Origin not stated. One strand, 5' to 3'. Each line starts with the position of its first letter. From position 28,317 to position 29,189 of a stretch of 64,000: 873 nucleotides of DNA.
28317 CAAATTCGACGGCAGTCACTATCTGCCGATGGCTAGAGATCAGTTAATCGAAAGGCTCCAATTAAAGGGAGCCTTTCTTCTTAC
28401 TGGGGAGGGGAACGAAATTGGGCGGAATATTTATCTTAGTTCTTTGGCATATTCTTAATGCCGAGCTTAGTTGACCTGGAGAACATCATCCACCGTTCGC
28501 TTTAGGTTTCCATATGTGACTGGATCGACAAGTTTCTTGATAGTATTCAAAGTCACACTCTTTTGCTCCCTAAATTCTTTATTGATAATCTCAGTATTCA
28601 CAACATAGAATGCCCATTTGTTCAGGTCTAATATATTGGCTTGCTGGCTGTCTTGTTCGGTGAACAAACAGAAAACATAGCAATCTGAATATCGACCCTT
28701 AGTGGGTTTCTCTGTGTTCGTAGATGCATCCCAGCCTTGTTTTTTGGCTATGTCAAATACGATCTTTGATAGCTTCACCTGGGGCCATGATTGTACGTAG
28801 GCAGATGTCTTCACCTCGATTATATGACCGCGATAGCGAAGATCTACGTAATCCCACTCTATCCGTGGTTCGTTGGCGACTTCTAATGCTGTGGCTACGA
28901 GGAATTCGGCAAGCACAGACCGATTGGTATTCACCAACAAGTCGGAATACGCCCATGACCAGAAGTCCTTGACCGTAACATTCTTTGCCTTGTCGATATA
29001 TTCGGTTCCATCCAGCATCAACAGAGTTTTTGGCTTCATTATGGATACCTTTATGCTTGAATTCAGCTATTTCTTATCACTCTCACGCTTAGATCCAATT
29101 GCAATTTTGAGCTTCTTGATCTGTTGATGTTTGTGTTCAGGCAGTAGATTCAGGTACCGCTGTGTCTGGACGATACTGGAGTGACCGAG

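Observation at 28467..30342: tmRNA-integrated island: integrase 2 plus an AT-rich orphan PD-(D/E)XK-like cargo gene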

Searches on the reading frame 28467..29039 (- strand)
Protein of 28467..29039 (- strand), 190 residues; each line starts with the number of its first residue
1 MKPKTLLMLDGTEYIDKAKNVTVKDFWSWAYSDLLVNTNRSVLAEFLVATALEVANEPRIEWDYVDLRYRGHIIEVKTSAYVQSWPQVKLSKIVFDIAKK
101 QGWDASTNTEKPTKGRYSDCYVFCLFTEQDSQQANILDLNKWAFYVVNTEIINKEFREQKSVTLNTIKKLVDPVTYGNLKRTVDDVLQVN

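Call 6: search_protein_families(library=pfam, proteins=[window:28467-29039:-], max_evalue=0.1)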
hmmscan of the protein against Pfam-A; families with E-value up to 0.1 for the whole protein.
window:28467-29039:- (190 aa): 0 families

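Call 7: search_protein_families(library=padloc, proteins=[window:28467-29039:-], max_evalue=1)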
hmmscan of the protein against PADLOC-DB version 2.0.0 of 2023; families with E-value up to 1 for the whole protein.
window:28467-29039:- (190 aa): 0 families

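Call 8: search_protein_families(library=phrogs, proteins=[window:28467-29039:-], max_evalue=1)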
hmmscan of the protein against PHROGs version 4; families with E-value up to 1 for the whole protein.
window:28467-29039:- (190 aa): 2 families
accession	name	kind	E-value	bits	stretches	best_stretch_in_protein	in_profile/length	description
phrog_1360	-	DNA, RNA and nucleotide metabolism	0.016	15.6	1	35-90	52-117/203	DenB-like DNA endonuclease IV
phrog_13675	-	unknown function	0.24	12.5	0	133-169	37-72/86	-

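Call 9: search_protein_families(library=ncbifam, proteins=[window:28467-29039:-], max_evalue=1)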
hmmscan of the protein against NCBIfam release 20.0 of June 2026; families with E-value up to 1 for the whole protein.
window:28467-29039:- (190 aa): 1 family
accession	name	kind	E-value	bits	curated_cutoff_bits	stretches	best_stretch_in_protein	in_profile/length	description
NF006821.0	PRK09344.1-3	subfamily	0.016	13.8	369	1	131-187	408-464/525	phosphoenolpyruvate carboxykinase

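Call 10: find_homologous_proteins(query=window:28467-29039:-, max_evalue=0.001)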
Query window:28467-29039:- (190 aa): 316 proteins with E <= 0.001 among 433 candidates; the best 120 are listed.
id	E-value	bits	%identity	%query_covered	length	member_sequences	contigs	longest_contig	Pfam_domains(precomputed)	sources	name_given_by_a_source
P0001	4.0e-122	423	100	100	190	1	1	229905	PF26887.1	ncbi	-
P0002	5.9e-59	217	57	94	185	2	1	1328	PF26887.1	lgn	-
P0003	8.4e-59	217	59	94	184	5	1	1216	PF26887.1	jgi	jgi:hypothetical protein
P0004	1.2e-58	216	58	94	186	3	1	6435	PF26887.1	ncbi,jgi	jgi:hypothetical protein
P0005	1.4e-58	216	57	96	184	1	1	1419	PF26887.1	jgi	-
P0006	4.7e-58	214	53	95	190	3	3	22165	PF26887.1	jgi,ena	-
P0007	7.5e-58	214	56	94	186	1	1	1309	PF26887.1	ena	-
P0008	8.1e-58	213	57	96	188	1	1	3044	PF26887.1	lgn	-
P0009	1.1e-57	213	53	93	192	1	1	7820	-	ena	-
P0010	5.3e-57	211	56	94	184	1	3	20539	PF26887.1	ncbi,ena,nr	ncbi:MAG TPA: hypothetical protein PKE69_18190 [Pyrinomonadaceae bacterium]|nr:hypothetical protein 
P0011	8.0e-57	210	55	94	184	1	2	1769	PF26887.1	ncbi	-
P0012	1.4e-56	209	57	88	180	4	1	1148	PF26887.1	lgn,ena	-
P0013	1.9e-56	209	57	90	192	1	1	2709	-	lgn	-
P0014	4.8e-56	208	52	92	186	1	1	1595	-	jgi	jgi:hypothetical protein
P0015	5.0e-56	208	54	91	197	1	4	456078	PF26887.1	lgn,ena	-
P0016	5.3e-56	208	54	94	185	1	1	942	PF26887.1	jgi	-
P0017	6.4e-56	207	54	91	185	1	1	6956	PF26887.1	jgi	jgi:hypothetical protein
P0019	8.0e-56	207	59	87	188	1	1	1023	PF26887.1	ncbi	-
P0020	9.8e-56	207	52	98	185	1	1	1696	PF26887.1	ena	-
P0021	1.1e-55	207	54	94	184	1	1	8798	PF26887.1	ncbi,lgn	-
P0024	1.9e-55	206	54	95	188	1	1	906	PF26887.1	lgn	-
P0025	2.2e-55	206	55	95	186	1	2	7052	PF26887.1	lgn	-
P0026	2.3e-55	205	52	97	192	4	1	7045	PF26887.1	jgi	-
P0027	3.5e-55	205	56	88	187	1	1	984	PF26887.1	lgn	-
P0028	6.8e-55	204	57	88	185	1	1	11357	PF26887.1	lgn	-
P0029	8.5e-55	204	54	94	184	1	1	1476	PF26887.1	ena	-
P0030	1.9e-54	203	56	88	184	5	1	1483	PF26887.1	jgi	jgi:hypothetical protein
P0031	2.4e-54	202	56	91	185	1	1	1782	PF26887.1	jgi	jgi:hypothetical protein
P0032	2.5e-54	202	52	96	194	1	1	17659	PF26887.1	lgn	-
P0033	2.6e-54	202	55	88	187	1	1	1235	PF26887.1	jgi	jgi:hypothetical protein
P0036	4.9e-54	201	55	88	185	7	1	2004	PF26887.1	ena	-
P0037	5.0e-54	201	52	97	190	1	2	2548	PF26887.1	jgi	-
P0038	5.4e-54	201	53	88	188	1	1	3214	PF26887.1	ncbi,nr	ncbi:hypothetical protein K8T06_02265 [bacterium]|nr:hypothetical protein [bacterium]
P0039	8.4e-54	200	52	94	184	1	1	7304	PF26887.1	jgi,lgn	jgi:hypothetical protein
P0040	9.4e-54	200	54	91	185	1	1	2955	PF26887.1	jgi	jgi:hypothetical protein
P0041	1.2e-53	200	54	94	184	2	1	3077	PF26887.1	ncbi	-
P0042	1.3e-53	200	54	89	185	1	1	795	PF26887.1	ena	-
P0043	1.3e-53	200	56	88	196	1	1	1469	PF26887.1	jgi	jgi:hypothetical protein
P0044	1.4e-53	200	53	95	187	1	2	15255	PF26887.1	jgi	jgi:hypothetical protein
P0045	1.5e-53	200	56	89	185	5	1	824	PF26887.1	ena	-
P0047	1.8e-53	199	52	95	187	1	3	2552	PF26887.1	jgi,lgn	jgi:hypothetical protein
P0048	1.8e-53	199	56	89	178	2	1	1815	PF26887.1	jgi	-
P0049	1.9e-53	199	55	89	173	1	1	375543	PF26887.1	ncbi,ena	-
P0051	2.1e-53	199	54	93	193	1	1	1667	PF26887.1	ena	-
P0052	2.7e-53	199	54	95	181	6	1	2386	PF26887.1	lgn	-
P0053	2.9e-53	199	54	88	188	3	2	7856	PF26887.1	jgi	-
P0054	3.3e-53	198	53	93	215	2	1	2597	PF26887.1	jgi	jgi:hypothetical protein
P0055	3.4e-53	198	54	94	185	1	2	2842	PF26887.1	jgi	jgi:hypothetical protein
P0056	3.4e-53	198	53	91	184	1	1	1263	PF26887.1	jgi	jgi:hypothetical protein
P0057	3.5e-53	198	53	92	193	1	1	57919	PF26887.1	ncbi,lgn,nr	ncbi:hypothetical protein GC175_04120 [bacterium]|nr:hypothetical protein [bacterium]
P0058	3.8e-53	198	55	88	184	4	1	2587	PF26887.1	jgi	jgi:hypothetical protein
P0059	6.7e-53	197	52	93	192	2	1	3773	PF26887.1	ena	-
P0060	7.8e-53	197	49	97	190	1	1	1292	PF26887.1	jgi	jgi:hypothetical protein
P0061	9.6e-53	197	50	99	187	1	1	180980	PF26887.1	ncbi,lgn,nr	ncbi:MAG: hypothetical protein HZC41_25365 [Chloroflexi bacterium]|nr:hypothetical protein [Chlorofl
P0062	1.4e-52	196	51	94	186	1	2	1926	PF26887.1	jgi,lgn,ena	-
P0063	1.6e-52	196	54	86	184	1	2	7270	PF26887.1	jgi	jgi:hypothetical protein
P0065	2.8e-52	195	57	88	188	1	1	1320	PF26887.1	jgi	jgi:hypothetical protein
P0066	3.0e-52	195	49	95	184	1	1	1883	PF26887.1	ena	-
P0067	3.3e-52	195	55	88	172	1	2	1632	PF26887.1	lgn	-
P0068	4.4e-52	195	56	89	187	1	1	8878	PF26887.1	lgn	-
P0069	4.9e-52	195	51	96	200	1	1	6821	PF26887.1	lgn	-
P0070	5.4e-52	195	53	90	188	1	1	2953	PF26887.1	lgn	-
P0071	6.0e-52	194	52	91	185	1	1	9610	PF26887.1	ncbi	ncbi:hypothetical protein [Methanohalophilus sp.]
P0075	7.3e-52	194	53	94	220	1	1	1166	PF26887.1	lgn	-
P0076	9.8e-52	194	54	88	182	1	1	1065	PF26887.1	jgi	jgi:hypothetical protein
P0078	2.1e-51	193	52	96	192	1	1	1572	PF26887.1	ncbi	-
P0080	3.1e-51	192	48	95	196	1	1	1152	PF26887.1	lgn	-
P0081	5.6e-51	191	52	89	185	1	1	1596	PF26887.1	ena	-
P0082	5.7e-51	191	54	88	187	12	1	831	PF26887.1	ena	-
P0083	8.5e-51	191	51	88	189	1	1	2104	PF26887.1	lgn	-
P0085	1.0e-50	190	51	99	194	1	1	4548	PF26887.1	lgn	-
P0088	1.3e-50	190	51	99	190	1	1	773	PF26887.1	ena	-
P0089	1.3e-50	190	52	93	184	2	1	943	PF26887.1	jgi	-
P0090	1.4e-50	190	48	95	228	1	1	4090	PF26887.1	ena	-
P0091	1.5e-50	190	50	94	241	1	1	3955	PF26887.1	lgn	-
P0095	3.1e-50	189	48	95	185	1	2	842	PF26887.1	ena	-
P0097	4.2e-50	188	54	87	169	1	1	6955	PF26887.1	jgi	jgi:hypothetical protein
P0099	9.1e-50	187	53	90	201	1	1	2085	PF26887.1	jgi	jgi:hypothetical protein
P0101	1.6e-49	186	54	95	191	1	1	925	PF26887.1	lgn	-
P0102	1.8e-49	186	51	94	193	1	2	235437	PF26887.1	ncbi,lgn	-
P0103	2.1e-49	186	58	78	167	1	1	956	PF26887.1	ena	-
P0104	2.3e-49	186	52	88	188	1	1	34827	PF26887.1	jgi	jgi:hypothetical protein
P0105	2.6e-49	186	53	95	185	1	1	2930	PF26887.1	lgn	-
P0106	3.7e-49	185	48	92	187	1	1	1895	PF26887.1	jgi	jgi:hypothetical protein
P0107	5.1e-49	185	51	97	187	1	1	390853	PF26887.1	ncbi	-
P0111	1.5e-48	183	47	93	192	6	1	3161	PF26887.1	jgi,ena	-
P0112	1.7e-48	183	52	88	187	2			PF26887.1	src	-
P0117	3.6e-48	182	49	89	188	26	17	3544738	PF26887.1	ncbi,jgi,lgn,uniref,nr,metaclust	ncbi:hypothetical protein Mhun_1552 [Methanospirillum hungatei JF-1]|uniref:Uncharacterized protein 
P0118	4.0e-48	182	48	93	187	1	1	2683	PF26887.1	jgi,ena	jgi:hypothetical protein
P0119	6.2e-48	181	50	95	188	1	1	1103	PF26887.1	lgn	-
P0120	6.7e-48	181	48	92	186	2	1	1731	PF26887.1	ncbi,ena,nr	ncbi:MAG TPA: hypothetical protein VJZ27_07520 [Aggregatilineales bacterium]|nr:hypothetical protein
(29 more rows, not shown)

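Call 11: search_solved_structures(query=window:28467-29039:-, max_evalue=10)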
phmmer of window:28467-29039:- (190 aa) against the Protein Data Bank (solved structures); distinct sequences matched with E-value up to 10: 4.
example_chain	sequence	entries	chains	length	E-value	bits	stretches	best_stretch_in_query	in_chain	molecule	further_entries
6jfy_D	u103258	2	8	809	1.4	12.2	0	60-108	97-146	Glutamate receptor ionotropic, kainate 3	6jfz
7vm2_A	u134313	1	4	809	1.4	12.1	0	60-108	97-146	Glutamate receptor ionotropic, kainate 3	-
6kzm_A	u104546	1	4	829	1.5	12.1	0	60-108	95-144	Glutamate receptor ionotropic, kainate 3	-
6l6f_A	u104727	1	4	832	1.5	12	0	60-108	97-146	Glutamate receptor ionotropic, kainate 3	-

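Call 15: find_encoding_contigs(protein=P0001, flank=10000, max_places=3)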
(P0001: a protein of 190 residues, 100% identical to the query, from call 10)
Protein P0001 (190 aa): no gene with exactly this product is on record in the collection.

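Call 16: find_encoding_contigs(protein=P0117, flank=8000, max_places=3)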
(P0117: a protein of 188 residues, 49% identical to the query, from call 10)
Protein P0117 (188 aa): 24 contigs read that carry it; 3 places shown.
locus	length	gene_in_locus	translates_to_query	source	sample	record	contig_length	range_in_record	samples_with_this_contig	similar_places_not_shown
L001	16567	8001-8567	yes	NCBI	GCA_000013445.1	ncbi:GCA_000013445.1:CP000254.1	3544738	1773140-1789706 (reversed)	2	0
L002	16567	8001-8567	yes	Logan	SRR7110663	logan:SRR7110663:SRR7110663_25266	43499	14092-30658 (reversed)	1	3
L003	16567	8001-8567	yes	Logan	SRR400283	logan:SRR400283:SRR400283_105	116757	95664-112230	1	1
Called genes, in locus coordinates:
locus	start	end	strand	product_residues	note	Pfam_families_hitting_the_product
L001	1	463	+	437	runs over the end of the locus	PF02550:AcetylCoA_hydro, PF13336:AcetylCoA_hyd_C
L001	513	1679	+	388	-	PF04055:Radical_SAM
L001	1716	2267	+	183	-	PF03729:DUF308 (weak)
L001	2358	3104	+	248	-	PF12706:Lactamase_B_2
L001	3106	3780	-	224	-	PF01914:MarC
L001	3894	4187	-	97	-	PF08734:GYD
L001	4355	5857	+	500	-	PF01841:Transglut_core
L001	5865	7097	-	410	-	PF00753:Lactamase_B (weak), PF19583:ODP, PF00258:Flavodoxin_1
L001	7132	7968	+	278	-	PF01022:HTH_5 (weak), PF02830:V4R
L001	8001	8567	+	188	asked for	PF26887:Phage_T4_End_IV (weak)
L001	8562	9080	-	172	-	-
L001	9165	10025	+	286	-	PF07883:Cupin_2 (weak), PF06249:EutQ, PF00583:Acetyltransf_1, PF13508:Acetyltransf_7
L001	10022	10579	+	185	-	PF00857:Isochorismatase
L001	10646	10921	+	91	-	PF06961:DUF1294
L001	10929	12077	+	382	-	PF02743:dCache_1, PF22309:HK-GC-Chemotax_sensor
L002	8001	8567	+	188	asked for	PF26887:Phage_T4_End_IV (weak)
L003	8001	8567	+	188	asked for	PF26887:Phage_T4_End_IV (weak)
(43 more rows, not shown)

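Call 17: find_encoding_contigs(protein=P0015, flank=8000, max_places=2)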
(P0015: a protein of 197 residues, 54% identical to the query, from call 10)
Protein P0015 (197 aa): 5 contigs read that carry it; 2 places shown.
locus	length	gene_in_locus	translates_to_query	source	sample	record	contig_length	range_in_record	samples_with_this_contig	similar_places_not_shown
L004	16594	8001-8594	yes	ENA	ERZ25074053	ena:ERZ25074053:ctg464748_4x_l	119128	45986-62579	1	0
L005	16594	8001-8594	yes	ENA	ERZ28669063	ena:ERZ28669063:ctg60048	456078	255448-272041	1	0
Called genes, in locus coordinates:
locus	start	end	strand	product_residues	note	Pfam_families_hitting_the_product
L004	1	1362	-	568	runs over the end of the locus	PF00449:Urease_alpha, PF07969:Amidohydro_3 (faint), PF01979:Amidohydro_1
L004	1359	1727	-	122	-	PF00699:Urease_beta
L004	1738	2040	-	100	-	PF00547:Urease_gamma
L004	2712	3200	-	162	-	PF04986:Y2_Tnp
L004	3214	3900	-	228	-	PF14319:Zn_Tnp_IS91, PF04986:Y2_Tnp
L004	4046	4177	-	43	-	-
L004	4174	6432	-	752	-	PF00930:DPPIV_N, PF26549:Tricorn_N (faint), PF20434:BD-FAE (faint), PF00326:Peptidase_S9, PF12146:Hydrolase_4 (faint), PF01738:DLH (weak), PF00756:Esterase (faint)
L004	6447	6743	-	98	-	-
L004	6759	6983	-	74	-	-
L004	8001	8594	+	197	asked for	PF26887:Phage_T4_End_IV (faint)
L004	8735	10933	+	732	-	PF04851:ResIII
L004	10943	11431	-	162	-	PF13358:DDE_3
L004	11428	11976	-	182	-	PF13384:HTH_23 (weak), PF13565:HTH_32, PF13592:HTH_33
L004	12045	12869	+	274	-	-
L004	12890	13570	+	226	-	-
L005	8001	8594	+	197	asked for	PF26887:Phage_T4_End_IV (faint)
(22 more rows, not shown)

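Call 18: find_encoding_contigs(protein=P0061, flank=8000, max_places=2)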
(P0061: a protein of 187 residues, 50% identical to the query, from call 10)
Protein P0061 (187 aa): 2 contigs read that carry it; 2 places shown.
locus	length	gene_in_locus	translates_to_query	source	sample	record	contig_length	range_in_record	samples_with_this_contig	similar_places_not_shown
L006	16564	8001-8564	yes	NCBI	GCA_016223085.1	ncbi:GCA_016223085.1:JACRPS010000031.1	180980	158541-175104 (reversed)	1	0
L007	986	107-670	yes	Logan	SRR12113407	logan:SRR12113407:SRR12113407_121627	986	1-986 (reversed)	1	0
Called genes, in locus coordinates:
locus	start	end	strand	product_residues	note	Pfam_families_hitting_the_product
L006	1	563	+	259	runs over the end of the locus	PF09992:NAGPA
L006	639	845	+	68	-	PF13783:DUF4177 (weak)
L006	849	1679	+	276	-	PF00941:FAD_binding_5, PF03450:CO_deh_flav_C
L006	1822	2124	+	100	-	PF14559:TPR_19 (faint), PF13428:TPR_14 (faint), PF13432:TPR_16 (weak), PF23914:TPR_CcmH_CycH (weak), PF13414:TPR_11 (faint)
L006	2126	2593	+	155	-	PF08020:DUF1706 (weak), PF11716:MDMPI_N, PF12867:DinB_2 (weak)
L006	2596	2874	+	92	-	PF07927:HicA_toxin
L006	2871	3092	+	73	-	PF15919:HicB_lk_antitox (weak)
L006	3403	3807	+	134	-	-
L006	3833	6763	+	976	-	PF01799:Fer2_2, PF01315:Ald_Xan_dh_C, PF02738:MoCoBD_1, PF20256:MoCoBD_2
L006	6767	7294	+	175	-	PF11848:DUF3368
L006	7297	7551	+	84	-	-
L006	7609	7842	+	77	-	-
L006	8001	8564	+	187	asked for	PF26887:Phage_T4_End_IV (weak)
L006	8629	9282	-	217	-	PF04191:PEMT, PF04140:ICMT (weak)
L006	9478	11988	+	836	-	-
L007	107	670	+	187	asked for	PF26887:Phage_T4_End_IV (weak)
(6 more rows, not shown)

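Call 19: predict_structure(alignment_id=A1)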
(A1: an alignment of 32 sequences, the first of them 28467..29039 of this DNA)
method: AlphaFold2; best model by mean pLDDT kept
length: 190 residues; sequences in the alignment: 32
mean_pLDDT: 91.8   pTM: 0.89
mean pLDDT of the five models: 91.8, 91.5, 90.7, 90.4, 88.3
residues with pLDDT >= 90: 148; 70-90: 30; 50-70: 10; < 50: 2
segments of 3 or more residues with pLDDT < 50: none
pLDDT, mean of each block of 10 residues (from residue 1): 66 89 92 66 95 93 92 97 90 97 95 97 97 92 98 98 98 98 95
secondary structure, 60 per line:
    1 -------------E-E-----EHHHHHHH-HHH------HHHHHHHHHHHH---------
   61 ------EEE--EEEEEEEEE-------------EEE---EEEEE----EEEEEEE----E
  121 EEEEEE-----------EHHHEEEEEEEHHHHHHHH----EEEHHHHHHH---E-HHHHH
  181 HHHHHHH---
elements in order: H23-29 H40-51 E67-69 E72-80 E94-96 E100-104 E109-115 E120-126 E142-148 H149-156 E161-163 H164-170 H176-187
